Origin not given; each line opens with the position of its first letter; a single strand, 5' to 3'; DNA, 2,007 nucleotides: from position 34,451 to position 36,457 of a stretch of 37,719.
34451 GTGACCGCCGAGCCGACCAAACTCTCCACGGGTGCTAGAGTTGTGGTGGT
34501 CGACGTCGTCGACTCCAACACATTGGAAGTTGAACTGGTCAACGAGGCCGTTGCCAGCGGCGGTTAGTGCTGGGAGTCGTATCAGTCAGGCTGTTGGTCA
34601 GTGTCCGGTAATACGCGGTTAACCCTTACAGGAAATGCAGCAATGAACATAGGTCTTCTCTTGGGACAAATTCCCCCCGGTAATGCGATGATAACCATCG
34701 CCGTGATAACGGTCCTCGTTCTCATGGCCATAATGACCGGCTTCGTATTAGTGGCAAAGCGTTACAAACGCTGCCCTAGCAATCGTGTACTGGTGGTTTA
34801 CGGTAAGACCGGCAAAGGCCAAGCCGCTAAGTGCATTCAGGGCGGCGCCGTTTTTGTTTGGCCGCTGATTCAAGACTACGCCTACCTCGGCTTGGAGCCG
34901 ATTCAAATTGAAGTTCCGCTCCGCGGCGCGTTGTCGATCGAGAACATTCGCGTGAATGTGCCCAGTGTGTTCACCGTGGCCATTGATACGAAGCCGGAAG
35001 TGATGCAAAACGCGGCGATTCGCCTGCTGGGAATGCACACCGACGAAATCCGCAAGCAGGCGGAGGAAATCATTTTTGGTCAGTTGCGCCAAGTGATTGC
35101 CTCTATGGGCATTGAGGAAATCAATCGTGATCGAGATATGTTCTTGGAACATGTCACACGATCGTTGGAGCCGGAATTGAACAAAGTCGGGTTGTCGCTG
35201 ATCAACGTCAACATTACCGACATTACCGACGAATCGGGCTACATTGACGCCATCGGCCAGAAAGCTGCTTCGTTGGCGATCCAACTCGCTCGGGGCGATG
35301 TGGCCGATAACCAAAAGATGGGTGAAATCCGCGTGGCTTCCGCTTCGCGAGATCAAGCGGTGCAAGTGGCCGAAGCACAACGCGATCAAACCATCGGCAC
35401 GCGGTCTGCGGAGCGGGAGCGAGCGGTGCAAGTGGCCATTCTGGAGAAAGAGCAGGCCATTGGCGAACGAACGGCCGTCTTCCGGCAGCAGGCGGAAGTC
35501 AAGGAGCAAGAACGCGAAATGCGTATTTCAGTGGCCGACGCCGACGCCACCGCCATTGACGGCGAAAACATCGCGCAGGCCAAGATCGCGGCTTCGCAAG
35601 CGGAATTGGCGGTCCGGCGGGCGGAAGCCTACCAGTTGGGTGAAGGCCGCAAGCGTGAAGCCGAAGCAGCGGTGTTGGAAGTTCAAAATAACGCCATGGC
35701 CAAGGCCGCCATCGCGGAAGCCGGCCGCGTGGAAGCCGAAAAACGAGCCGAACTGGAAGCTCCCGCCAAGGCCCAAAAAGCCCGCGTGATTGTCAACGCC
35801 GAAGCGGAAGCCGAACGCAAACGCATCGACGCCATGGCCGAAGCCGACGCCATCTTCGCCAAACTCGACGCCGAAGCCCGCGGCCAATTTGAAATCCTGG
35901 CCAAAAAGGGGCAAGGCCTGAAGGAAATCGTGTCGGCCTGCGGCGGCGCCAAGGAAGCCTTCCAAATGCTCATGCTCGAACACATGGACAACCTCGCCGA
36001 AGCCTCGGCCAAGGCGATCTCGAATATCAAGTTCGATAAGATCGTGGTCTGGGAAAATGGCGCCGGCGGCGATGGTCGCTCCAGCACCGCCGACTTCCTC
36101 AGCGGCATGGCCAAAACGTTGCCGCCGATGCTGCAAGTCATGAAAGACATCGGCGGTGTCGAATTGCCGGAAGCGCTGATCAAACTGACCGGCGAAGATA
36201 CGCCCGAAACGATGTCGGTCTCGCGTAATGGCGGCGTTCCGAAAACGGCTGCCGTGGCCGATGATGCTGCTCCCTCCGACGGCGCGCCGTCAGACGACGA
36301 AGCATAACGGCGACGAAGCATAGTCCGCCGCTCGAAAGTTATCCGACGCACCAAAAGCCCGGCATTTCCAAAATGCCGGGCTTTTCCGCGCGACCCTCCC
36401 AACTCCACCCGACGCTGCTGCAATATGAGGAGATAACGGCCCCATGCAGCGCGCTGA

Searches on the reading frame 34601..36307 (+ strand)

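Call 56: search_protein_families(library=pfam, proteins=[window:34601-36307:+], max_evalue=0.00001)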
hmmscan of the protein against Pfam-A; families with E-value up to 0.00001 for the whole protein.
window:34601-36307:+ (568 aa): 1 family
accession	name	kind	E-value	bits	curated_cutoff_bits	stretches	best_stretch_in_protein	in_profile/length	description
PF01145.31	Band_7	-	4e-24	86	23.6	1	59-237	4-174/176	SPFH domain / Band 7 family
